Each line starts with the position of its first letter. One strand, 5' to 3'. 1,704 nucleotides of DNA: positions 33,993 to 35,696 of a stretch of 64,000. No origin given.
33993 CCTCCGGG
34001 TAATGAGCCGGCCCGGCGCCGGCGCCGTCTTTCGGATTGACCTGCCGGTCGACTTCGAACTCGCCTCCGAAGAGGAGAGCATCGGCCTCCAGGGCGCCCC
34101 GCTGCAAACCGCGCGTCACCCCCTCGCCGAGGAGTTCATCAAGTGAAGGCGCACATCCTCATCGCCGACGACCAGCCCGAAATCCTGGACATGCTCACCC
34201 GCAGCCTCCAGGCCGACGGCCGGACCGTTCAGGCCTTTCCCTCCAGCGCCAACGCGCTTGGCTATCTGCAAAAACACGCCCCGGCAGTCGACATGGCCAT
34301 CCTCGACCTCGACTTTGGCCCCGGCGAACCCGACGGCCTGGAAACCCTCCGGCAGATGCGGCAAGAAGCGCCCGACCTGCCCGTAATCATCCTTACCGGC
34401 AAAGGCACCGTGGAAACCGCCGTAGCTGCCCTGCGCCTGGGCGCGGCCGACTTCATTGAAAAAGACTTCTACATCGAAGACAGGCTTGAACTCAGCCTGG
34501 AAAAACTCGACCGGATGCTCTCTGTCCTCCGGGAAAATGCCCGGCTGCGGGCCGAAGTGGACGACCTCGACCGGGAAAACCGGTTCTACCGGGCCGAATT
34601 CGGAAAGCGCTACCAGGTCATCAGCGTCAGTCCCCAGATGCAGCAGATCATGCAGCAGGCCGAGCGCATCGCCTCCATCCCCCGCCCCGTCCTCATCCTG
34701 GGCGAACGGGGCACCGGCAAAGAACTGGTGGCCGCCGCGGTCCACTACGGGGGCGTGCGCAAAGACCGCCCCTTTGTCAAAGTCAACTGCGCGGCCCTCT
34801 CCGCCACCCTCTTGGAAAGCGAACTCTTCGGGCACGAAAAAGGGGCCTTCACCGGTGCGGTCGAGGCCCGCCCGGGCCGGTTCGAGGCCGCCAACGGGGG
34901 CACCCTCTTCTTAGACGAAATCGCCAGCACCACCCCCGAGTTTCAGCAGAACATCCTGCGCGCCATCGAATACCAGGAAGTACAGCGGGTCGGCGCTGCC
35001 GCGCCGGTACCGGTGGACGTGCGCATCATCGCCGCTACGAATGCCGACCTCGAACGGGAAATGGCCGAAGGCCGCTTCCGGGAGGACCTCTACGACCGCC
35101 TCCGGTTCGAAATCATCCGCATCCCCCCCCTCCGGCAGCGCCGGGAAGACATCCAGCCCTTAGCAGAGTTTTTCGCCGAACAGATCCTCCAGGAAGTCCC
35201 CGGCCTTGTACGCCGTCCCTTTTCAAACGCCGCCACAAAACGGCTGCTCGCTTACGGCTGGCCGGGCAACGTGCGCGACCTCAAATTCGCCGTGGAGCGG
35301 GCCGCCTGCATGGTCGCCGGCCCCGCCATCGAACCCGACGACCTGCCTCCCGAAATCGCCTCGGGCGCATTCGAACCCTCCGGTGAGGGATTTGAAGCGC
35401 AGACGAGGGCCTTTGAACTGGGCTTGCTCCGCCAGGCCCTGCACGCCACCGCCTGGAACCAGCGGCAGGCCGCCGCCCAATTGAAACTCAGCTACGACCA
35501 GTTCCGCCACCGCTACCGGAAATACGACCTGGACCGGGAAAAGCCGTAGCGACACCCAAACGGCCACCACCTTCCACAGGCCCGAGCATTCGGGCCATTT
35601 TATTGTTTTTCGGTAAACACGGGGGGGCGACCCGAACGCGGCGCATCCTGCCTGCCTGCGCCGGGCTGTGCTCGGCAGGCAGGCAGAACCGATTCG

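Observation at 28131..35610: Psp-flotillin envelope-stress supermodule under its own sigma54 two-component control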

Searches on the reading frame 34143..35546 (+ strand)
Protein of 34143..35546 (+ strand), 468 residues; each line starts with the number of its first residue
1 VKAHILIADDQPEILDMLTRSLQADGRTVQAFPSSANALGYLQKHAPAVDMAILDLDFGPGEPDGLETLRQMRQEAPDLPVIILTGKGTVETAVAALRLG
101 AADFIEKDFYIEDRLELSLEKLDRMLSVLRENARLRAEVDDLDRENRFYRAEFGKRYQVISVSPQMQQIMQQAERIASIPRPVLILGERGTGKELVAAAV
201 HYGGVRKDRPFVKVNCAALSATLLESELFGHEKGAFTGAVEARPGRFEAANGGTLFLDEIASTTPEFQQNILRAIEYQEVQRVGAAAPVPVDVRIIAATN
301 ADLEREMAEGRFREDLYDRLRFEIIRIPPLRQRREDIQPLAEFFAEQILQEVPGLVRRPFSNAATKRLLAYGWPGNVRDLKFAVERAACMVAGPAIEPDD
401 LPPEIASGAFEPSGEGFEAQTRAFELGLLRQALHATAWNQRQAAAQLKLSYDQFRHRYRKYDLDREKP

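Call 5: search_protein_families(library=pfam, max_evalue=0.01, proteins=[window:34143-35546:+])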
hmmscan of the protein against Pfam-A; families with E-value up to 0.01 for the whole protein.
window:34143-35546:+ (468 aa): 8 families
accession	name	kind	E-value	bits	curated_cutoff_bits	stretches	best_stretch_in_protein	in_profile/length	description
PF00158.32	Sigma54_activat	-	9.9e-65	217.8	20.2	1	160-322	2-164/168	Sigma-54 interaction domain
PF00072.30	Response_reg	-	5.2e-22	78.6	30.2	1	5-112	1-104/111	Response regulator receiver domain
PF25601.1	AAA_lid_14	-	8.8e-20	70.8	27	1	331-409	1-78/87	AAA+ ATPase lid domain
PF14532.12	Sigma54_activ_2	-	9.2e-19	68.5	25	1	163-330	4-138/138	Sigma-54 interaction domain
PF07728.20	AAA_5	-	1.5e-05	25.4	22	1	182-302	1-124/139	AAA domain (dynein-related subfamily)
PF02954.25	HTH_8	-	2.1e-05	24.6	22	1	423-461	4-42/42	Bacterial regulatory protein, Fis family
PF01078.27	Mg_chelatase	-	4.9e-05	23.3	20.3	1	238-300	93-157/207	Magnesium chelatase, subunit ChlI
PF00004.35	AAA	-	0.0029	18.5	21.2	1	183-314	1-125/131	ATPase family associated with various cellular activities (AAA)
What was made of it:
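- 34143..35549 (+): REC-AAA+-HTH sigma-54 activator (468 aa); its start overlaps the kinase stop by 4 nt. Response_reg, Sigma54_activat and HTH_8 match (call 5).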

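Call 6: search_protein_families(library=ncbifam, max_evalue=0.01, proteins=[window:34143-35546:+])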
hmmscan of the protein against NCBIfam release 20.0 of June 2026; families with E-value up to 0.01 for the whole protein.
window:34143-35546:+ (468 aa): 93 families (the best 25 are shown)
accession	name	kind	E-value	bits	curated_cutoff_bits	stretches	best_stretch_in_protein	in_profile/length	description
TIGR02974.1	phageshock_pspF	equivalog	9.1e-103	344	443.55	2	160-389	2-231/336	phage shock protein operon transcriptional activator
NF008469.0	PRK11361.1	equivalog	3.6e-101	339.1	714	1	3-414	5-399/461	acetoacetate metabolism transcriptional regulator AtoC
TIGR01818.1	ntrC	equivalog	7e-101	338.3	558.6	1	5-408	1-384/463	nitrogen regulation protein NR(I)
TIGR01817.1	nifA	equivalog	5.5e-98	329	528.85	1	133-401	174-438/534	nif-specific transcriptional activator NifA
TIGR02915.1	PEP_resp_reg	equivalog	5.7e-95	318.8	502.6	1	5-445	1-426/445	PEP-CTERM-box response regulator transcription factor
NF051870.1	NAssimRespRegNtrX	equivalog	1.2e-91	307.9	600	1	3-408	2-388/452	nitrogen assimilation response regulator NtrX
NF007689.0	PRK10365.1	equivalog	3.9e-90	302.7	760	1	3-449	6-430/441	sigma-54-dependent response regulator transcription factor ZraR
NF038308.1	RNA_repair_RtcR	equivalog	1.3e-87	294.9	650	1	156-425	179-452/530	RNA repair transcriptional activator RtcR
NF003451.0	PRK05022.1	equivalog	3.4e-87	293.3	476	1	115-393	148-425/512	nitric oxide reductase transcriptional regulator NorR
NF011695.0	PRK15115.1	equivalog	4.9e-86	289.2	763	1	2-463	6-438/445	two-component system response regulator GlrR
NF008176.1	PRK10923.1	equivalog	2.8e-85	286.6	620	1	3-415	4-395/469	nitrogen regulation protein NR(I)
NF008622.0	PRK11608.1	equivalog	2.9e-85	286.2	529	2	163-388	12-237/329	phage shock protein operon transcriptional activator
NF050807.1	TransRegFlbDCaul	equivalog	5.2e-81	272.8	750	1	158-402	119-362/454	sigma-54-dependent transcriptional regulator FlbD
NF041946.1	LuxO_transreg_Vib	equivalog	7.4e-78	262.4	800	1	29-407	23-382/463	quorum-sensing sigma-54 dependent transcriptional regulator LuxO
NF049963.1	RespRegFlgRCampy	domain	1.4e-77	261.4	750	1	30-463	29-429/429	fla regulon two-component system response regulator FlgR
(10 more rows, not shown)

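Call 28: search_solved_structures(query=window:34143-35546:+, max_evalue=1e-40, show_alignments=0)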
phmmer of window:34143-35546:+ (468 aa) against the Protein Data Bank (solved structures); distinct sequences matched with E-value up to 1e-40: 34.
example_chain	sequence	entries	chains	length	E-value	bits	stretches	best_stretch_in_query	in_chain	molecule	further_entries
9qq6_C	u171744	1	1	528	8.6e-77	262.1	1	132-402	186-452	Nif-specific regulatory protein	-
4l4u_A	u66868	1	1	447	1.3e-76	261.5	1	4-403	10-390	Transcriptional regulator (NtrC family)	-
1ny5_A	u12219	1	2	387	7e-76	259.1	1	5-401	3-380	transcriptional regulator (NtrC family)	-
1ojl_A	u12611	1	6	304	4e-74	253.3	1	159-450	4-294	TRANSCRIPTIONAL REGULATORY PROTEIN ZRAR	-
2vii_A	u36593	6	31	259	2.1e-73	250.9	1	165-389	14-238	PSP OPERON TRANSCRIPTIONAL ACTIVATOR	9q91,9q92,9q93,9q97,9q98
2bjw_A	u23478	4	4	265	2.2e-73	250.8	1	165-389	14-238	PSP OPERON TRANSCRIPTIONAL ACTIVATOR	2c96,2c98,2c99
9q90_1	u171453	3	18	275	2.5e-73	250.7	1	165-389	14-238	Psp operon transcriptional activator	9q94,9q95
5nss_F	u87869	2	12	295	2.6e-73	250.6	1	164-389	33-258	Psp operon transcriptional activator | Transcription activator PspF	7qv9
4qnm_A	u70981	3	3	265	5.8e-73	249.5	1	165-389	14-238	Psp operon transcriptional activator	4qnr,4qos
2c9c_A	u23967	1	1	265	1.5e-72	248.1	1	165-389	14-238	PSP OPERON TRANSCRIPTIONAL ACTIVATOR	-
2bjv_A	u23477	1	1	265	1.5e-72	248.1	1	165-389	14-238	PSP OPERON TRANSCRIPTIONAL ACTIVATOR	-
5m7n_A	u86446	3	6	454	1.8e-69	238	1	1-401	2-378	Nitrogen assimilation regulatory protein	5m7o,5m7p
3dzd_A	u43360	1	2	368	5.9e-68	233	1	157-398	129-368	Transcriptional regulator (NtrC family)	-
6jdi_A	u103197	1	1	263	3e-64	220.8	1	159-403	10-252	Nitrogen assimilation regulatory protein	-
8p53_C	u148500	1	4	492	3.6e-64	220.5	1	132-403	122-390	Transcriptional regulator FleQ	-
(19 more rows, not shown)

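Call 63: search_protein_families(library=padloc, max_evalue=0.01, proteins=[window:34143-35546:+])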
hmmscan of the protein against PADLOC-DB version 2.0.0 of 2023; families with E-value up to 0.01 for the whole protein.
window:34143-35546:+ (468 aa): 3 families
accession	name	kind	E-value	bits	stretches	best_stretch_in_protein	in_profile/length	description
PDLC01995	RtcR_PspF2--CARF_AAA_HTH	-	4.6e-102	340.6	1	80-463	93-480/481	-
PDLC01994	RtcR_PspF1--CARF_AAA_HTH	-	3.3e-56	189.3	1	161-386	162-384/468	-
PDLC01993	RtcR--CARF_AAA_HTH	-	3.2e-52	175.6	1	162-406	185-437/523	-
